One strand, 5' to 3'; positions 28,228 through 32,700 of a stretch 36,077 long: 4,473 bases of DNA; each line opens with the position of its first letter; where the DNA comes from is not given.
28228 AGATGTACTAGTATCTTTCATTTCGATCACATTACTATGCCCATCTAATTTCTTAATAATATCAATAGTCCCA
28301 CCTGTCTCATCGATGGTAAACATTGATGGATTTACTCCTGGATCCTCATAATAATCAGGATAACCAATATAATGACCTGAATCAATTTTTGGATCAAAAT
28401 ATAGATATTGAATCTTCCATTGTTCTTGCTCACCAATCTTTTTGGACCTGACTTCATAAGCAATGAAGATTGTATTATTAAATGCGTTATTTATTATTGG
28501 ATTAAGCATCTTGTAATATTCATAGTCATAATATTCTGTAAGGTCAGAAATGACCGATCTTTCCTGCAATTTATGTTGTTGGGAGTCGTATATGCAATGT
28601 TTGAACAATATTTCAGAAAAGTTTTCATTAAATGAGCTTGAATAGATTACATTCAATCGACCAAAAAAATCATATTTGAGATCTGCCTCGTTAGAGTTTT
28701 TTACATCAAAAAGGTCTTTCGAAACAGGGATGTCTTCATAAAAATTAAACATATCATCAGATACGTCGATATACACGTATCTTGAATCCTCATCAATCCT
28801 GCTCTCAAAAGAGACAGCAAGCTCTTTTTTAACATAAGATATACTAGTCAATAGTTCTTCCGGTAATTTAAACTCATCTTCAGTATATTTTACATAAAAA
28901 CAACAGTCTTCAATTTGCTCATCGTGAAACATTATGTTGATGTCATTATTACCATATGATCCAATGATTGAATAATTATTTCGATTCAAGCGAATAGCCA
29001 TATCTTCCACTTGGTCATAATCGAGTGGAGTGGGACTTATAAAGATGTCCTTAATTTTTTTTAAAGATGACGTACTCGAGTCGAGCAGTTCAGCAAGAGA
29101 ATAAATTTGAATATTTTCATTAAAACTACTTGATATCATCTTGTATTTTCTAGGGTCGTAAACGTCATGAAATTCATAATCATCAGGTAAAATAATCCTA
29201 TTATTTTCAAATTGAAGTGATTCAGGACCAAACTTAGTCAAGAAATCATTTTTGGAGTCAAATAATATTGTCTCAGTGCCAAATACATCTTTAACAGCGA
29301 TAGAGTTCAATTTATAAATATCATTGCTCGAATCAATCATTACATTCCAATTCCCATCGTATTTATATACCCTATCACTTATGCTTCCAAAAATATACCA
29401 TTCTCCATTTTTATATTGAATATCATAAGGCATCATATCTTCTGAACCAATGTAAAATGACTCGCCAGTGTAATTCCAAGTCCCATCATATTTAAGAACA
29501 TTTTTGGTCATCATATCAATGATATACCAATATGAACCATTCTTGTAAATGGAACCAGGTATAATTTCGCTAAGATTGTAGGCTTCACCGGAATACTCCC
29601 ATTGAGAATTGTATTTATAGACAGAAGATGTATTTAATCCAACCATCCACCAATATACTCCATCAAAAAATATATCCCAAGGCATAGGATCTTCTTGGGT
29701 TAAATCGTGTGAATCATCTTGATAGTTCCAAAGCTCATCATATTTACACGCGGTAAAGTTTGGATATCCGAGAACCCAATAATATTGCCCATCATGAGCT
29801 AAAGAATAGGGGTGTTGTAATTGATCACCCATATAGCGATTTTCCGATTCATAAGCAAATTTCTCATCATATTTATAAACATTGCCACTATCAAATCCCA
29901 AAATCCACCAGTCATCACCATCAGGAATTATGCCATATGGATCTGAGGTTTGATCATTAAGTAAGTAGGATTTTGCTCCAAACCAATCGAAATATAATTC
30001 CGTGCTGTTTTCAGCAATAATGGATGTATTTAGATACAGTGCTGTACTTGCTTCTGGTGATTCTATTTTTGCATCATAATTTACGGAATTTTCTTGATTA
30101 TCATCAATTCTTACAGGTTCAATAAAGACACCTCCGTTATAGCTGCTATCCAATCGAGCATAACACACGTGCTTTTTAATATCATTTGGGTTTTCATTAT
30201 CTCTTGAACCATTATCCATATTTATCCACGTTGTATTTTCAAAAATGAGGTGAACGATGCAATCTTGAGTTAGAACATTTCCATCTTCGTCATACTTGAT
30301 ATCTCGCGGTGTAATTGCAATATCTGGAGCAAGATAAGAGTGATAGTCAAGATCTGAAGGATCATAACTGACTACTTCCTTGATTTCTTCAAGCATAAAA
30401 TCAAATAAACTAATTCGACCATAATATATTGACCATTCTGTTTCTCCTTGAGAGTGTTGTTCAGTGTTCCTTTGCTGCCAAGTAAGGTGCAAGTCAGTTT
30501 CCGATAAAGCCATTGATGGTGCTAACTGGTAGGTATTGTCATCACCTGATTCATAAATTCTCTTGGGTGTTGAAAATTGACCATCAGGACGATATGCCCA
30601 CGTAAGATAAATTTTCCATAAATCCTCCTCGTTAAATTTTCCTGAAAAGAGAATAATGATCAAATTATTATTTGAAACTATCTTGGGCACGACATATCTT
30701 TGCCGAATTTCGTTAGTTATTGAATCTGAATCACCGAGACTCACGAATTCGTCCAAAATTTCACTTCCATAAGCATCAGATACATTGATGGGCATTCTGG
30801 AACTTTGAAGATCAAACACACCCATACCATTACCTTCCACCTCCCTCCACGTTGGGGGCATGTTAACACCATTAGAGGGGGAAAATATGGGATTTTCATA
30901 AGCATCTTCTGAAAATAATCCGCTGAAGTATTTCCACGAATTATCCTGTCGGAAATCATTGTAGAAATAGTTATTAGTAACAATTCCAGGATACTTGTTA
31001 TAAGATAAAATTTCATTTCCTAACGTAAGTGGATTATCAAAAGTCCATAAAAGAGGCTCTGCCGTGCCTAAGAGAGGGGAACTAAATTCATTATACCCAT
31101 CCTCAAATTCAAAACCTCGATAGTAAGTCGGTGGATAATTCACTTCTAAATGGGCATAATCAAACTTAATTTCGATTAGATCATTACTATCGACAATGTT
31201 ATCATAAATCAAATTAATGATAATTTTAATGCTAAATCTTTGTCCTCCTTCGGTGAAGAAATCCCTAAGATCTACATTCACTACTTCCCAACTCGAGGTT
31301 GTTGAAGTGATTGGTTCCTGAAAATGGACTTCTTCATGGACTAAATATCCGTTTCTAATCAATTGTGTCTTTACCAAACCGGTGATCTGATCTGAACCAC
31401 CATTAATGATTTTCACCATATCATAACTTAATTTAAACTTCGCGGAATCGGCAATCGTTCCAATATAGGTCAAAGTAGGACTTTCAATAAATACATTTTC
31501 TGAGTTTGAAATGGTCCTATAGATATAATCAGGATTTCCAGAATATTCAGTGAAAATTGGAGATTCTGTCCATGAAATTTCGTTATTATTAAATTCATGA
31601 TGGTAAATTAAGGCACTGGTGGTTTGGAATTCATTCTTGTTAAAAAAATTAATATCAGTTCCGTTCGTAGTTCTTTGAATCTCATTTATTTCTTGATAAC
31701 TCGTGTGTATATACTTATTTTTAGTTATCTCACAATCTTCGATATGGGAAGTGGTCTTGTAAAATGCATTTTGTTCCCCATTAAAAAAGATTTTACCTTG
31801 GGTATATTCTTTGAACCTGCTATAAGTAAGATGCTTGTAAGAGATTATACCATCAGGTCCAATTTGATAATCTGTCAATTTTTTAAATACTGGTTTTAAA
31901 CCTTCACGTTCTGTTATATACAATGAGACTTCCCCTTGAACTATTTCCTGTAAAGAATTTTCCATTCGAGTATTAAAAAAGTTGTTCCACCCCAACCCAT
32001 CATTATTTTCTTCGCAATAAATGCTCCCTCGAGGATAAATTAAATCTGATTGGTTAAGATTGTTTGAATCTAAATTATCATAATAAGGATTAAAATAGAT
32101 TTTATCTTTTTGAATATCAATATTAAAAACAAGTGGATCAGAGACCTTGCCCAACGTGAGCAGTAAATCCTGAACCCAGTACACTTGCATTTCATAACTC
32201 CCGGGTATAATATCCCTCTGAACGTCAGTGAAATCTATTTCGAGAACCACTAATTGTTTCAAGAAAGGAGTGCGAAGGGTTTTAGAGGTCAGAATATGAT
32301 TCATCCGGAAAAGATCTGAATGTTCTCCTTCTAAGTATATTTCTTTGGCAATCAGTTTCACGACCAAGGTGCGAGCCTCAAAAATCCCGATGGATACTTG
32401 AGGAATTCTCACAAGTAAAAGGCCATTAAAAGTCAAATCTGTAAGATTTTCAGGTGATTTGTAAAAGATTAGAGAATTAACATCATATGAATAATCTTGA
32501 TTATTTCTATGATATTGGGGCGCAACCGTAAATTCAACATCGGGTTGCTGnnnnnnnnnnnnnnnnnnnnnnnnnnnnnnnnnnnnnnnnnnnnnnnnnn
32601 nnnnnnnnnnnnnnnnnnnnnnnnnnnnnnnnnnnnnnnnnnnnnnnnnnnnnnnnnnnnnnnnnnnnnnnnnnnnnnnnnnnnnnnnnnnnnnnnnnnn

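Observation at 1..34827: One uninterrupted >=34.8-kb ORF (>=11,609 codons) missing from the supplied ORF track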

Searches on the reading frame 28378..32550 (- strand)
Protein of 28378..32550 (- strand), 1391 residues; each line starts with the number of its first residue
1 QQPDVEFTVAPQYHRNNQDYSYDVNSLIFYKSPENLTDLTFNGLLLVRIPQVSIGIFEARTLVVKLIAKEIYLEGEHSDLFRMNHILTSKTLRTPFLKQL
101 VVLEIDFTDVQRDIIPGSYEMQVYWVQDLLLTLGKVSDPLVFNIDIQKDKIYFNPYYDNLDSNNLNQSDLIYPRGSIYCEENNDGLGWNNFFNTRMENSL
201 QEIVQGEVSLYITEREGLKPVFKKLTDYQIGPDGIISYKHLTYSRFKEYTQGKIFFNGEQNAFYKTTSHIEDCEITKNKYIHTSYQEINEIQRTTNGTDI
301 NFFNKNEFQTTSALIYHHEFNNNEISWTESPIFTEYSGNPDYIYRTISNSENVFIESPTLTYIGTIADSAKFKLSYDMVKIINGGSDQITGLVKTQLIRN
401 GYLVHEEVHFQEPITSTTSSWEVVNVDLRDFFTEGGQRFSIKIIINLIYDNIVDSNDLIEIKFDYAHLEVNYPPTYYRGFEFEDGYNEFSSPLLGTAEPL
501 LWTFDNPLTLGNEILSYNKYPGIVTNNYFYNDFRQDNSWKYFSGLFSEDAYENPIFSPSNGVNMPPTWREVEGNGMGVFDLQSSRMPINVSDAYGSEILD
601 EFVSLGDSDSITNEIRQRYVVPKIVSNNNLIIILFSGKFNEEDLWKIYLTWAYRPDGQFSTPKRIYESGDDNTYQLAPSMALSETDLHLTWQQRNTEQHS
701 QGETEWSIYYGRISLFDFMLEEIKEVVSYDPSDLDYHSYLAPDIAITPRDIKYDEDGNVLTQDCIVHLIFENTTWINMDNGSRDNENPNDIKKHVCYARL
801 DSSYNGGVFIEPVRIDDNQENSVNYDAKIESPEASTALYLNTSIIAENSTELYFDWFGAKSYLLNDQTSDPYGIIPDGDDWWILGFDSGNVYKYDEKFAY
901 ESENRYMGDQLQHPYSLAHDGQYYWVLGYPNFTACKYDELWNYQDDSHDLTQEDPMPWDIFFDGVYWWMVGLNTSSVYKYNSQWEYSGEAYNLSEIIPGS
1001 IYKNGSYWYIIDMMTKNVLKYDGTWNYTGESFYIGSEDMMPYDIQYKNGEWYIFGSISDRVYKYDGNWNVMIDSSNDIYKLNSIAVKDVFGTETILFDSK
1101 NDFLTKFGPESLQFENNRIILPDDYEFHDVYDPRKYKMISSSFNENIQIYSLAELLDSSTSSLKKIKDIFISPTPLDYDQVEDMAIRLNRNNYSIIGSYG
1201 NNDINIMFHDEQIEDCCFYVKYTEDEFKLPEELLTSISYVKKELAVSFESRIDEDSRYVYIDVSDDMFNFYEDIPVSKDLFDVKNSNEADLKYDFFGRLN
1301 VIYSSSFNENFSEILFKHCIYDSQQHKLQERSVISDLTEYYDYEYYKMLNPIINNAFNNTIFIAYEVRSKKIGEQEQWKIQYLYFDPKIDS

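Call 91: search_solved_structures(query=A8, max_evalue=1)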
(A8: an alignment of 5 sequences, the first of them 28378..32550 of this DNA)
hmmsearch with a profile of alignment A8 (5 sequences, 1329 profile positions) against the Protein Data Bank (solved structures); distinct sequences matched with E-value up to 1: 0.

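Call 108: find_related_loci(query=A8, collection=viral_contigs, flank=10000)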
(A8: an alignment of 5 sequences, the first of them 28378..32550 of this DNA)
Query A8 (1391 aa) in viral_contigs; peptide patterns used: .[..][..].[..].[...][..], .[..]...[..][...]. (x = any residue, [..] = any of these).
33 stretches matched a pattern, but none encodes a relative of the query by tblastn (E <= 1e-3).

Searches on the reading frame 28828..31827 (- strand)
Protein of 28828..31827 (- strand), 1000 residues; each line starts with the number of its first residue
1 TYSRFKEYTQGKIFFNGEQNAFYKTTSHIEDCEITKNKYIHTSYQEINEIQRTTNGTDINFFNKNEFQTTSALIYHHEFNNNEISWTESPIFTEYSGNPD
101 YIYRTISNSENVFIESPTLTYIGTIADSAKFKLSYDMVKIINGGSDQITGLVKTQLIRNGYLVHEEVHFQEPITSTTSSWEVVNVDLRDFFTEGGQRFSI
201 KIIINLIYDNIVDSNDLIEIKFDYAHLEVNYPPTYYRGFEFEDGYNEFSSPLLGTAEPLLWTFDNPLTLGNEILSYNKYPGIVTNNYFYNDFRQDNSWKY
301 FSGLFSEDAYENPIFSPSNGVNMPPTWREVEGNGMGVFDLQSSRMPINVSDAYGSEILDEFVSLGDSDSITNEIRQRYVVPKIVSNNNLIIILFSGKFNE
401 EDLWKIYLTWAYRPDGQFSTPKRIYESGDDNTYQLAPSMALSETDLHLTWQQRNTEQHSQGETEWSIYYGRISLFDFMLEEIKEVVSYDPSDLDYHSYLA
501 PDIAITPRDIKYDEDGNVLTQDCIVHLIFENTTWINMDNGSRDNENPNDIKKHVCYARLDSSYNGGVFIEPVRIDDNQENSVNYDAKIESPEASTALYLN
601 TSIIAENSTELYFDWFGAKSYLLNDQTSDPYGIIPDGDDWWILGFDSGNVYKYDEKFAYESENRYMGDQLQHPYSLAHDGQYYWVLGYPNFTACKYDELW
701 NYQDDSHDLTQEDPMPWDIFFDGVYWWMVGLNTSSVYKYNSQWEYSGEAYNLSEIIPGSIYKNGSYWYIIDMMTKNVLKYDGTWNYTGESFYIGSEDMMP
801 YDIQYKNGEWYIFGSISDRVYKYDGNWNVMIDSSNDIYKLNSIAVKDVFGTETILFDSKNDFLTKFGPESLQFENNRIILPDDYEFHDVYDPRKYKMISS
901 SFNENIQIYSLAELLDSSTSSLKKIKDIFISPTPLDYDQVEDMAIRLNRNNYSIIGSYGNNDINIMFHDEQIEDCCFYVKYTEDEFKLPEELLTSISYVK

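Call 50: search_protein_families(library=pfam, proteins=[window:28828-31827:-], max_evalue=0.5)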
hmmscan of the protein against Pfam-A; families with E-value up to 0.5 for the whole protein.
window:28828-31827:- (1000 aa): 0 families

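Call 102: search_protein_families(library=ncbifam, proteins=[window:28828-31827:-], max_evalue=0.1)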
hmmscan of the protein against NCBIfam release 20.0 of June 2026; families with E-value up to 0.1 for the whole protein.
window:28828-31827:- (1000 aa): 0 families
